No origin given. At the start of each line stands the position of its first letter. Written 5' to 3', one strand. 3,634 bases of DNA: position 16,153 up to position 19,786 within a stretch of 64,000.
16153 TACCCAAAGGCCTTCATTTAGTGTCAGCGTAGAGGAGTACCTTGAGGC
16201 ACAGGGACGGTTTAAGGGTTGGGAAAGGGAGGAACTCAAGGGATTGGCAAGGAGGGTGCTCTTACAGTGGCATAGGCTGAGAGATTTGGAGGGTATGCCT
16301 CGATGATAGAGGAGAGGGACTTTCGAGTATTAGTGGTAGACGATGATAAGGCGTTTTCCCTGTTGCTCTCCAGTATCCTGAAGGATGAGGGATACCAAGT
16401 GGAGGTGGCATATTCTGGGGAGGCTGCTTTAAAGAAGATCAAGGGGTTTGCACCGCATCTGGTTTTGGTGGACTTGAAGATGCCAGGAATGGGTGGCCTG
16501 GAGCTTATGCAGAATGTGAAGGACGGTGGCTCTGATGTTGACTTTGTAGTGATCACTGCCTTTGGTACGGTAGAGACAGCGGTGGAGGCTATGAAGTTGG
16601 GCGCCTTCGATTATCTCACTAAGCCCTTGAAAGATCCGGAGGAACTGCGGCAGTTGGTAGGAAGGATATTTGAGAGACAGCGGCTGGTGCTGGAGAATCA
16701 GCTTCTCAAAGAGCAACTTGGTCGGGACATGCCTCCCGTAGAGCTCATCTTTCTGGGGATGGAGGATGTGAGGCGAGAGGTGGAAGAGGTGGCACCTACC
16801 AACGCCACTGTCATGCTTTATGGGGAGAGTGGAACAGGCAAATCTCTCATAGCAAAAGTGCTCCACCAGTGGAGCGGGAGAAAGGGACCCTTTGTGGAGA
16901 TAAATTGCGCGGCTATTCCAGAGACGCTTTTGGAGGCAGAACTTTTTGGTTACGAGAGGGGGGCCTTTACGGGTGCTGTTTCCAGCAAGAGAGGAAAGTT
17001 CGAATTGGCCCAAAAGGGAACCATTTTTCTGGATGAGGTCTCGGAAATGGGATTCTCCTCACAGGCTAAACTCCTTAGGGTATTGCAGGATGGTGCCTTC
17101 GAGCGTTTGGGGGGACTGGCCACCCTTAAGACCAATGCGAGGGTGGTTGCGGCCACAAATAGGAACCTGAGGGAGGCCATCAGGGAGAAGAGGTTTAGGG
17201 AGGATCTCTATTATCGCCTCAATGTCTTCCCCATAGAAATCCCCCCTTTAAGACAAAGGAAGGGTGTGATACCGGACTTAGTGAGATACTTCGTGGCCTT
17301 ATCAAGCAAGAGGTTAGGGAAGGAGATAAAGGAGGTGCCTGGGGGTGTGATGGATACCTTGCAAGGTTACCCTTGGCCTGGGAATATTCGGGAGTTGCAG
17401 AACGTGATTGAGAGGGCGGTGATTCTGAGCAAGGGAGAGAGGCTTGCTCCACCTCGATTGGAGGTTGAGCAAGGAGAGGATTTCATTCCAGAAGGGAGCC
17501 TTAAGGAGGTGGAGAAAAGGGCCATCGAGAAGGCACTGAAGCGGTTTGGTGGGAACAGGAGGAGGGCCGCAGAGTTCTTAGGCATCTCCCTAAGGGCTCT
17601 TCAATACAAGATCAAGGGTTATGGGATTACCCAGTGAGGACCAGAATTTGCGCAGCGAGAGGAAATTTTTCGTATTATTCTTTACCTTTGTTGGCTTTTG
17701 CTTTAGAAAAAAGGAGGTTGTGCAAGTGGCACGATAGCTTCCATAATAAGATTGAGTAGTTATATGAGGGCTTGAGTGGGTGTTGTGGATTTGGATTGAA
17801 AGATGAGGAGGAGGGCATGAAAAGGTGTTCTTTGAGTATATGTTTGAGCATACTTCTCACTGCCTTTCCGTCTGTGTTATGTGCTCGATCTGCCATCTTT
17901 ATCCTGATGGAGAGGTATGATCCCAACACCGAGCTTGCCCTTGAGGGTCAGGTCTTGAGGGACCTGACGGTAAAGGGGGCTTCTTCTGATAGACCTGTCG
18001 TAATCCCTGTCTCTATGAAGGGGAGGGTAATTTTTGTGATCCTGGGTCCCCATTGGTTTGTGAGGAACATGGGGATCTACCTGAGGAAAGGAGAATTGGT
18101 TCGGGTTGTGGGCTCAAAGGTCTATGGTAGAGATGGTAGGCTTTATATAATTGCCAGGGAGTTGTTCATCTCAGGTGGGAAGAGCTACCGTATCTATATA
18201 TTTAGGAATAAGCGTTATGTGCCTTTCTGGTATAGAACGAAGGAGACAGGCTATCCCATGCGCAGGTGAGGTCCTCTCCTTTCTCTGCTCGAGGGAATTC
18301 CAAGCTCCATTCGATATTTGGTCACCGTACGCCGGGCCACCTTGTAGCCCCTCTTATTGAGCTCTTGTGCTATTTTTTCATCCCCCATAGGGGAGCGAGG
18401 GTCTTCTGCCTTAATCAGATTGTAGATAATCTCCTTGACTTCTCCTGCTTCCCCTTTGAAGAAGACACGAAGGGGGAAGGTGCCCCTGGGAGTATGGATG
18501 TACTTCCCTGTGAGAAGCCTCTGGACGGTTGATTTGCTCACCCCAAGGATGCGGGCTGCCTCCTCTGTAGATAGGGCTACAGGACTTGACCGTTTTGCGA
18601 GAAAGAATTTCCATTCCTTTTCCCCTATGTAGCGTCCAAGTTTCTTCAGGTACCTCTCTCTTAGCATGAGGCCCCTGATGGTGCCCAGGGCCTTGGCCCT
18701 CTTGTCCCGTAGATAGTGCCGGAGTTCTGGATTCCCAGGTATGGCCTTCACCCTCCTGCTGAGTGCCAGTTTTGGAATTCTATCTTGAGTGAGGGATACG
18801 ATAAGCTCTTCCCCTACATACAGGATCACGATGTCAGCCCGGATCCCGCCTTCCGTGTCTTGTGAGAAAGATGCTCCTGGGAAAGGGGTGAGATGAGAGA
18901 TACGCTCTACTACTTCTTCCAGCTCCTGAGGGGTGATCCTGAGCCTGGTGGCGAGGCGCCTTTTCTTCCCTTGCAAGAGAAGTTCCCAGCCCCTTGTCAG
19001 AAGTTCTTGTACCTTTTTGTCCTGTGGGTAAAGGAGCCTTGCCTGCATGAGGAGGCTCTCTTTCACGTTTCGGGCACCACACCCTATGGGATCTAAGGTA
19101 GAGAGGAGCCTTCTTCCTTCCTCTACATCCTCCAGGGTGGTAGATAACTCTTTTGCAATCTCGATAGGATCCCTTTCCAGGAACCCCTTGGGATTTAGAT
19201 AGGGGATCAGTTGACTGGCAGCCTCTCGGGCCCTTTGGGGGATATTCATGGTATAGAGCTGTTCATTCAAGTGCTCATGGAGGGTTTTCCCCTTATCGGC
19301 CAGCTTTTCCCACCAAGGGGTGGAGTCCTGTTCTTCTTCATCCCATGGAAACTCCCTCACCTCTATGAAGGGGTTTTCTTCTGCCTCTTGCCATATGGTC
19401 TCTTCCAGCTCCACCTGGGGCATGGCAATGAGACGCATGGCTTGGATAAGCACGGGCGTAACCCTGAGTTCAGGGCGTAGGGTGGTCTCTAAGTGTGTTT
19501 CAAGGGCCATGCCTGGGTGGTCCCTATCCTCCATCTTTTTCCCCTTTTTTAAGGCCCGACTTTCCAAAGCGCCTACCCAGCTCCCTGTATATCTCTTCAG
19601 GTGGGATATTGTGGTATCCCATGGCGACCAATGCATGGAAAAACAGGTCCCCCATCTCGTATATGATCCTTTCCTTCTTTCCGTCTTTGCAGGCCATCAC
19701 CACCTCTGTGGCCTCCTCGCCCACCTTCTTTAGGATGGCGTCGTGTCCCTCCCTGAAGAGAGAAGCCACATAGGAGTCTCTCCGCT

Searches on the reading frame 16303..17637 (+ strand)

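Call 54: search_protein_families(library=pfam, proteins=[window:16303-17637:+])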
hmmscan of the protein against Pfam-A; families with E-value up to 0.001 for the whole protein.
window:16303-17637:+ (444 aa): 10 families
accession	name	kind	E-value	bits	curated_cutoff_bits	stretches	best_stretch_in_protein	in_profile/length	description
PF00158.32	Sigma54_activat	-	5.2e-66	221.9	20.2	1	153-312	8-168/168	Sigma-54 interaction domain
PF00072.30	Response_reg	-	1.3e-28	99.8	30.2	1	9-118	1-109/111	Response regulator receiver domain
PF25601.1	AAA_lid_14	-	8.1e-20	70.9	27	1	317-387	1-71/87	AAA+ ATPase lid domain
PF14532.12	Sigma54_activ_2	-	6e-18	65.9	25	1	153-316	7-138/138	Sigma-54 interaction domain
PF02954.25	HTH_8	-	7.7e-15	54.8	22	1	400-440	2-42/42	Bacterial regulatory protein, Fis family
PF00004.35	AAA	-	3.1e-09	37.8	21.2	1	170-303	1-128/131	ATPase family associated with various cellular activities (AAA)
PF07728.20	AAA_5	-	1.7e-06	28.5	22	1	170-289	2-125/139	AAA domain (dynein-related subfamily)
PF01078.27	Mg_chelatase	-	2.2e-06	27.7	20.3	0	224-286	93-157/207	Magnesium chelatase, subunit ChlI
PF00493.29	MCM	-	0.00013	21.6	23.3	1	165-297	55-183/224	MCM P-loop domain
PF13191.12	AAA_16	-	0.00026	22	32.6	1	168-214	25-78/167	AAA ATPase domain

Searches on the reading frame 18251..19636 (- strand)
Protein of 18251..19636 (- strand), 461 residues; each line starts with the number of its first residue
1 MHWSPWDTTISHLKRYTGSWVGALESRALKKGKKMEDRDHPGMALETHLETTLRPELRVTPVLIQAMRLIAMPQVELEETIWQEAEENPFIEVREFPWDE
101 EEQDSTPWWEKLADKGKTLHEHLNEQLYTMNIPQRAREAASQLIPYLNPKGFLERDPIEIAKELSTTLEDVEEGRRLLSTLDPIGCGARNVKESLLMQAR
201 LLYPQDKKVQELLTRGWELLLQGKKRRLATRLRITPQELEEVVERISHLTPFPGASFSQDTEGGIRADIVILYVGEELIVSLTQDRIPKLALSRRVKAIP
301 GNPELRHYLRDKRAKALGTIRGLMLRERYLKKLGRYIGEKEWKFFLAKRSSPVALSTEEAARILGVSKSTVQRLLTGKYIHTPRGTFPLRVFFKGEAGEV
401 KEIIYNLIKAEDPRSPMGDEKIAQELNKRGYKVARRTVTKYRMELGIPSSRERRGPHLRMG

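Call 54: search_protein_families(library=pfam, proteins=[window:18251-19636:-])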
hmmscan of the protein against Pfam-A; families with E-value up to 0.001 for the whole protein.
window:18251-19636:- (461 aa): 8 families
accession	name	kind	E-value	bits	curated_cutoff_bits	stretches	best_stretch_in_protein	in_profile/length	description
PF04963.19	Sigma54_CBD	-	1.2e-41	142.9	22.9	1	109-294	2-183/185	Sigma-54 factor, core binding domain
PF04552.19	Sigma54_DBD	-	2.3e-33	115.7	22.8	1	307-454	2-159/160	Sigma-54, DNA binding domain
PF00309.25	Sigma54_AID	-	1.1e-11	44.9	23.8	1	49-93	2-46/46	Sigma-54 factor, Activator interacting domain (AID)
PF12728.13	HTH_17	-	5.2e-07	30.3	27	1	355-381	2-29/51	Helix-turn-helix domain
PF08461.16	HTH_12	-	3.9e-05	23.9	21.4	1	414-443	11-39/66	Ribonuclease R winged-helix domain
PF20432.4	Xre-like-HTH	-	4.3e-05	24.1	25.8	0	354-377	23-46/63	Antitoxin Xre-like helix-turn-helix domain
PF13560.12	HTH_31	-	0.00013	22.7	27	1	306-383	3-44/64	Helix-turn-helix domain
PF13565.12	HTH_32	-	0.00025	22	33.7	0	399-440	32-71/73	Homeodomain-like domain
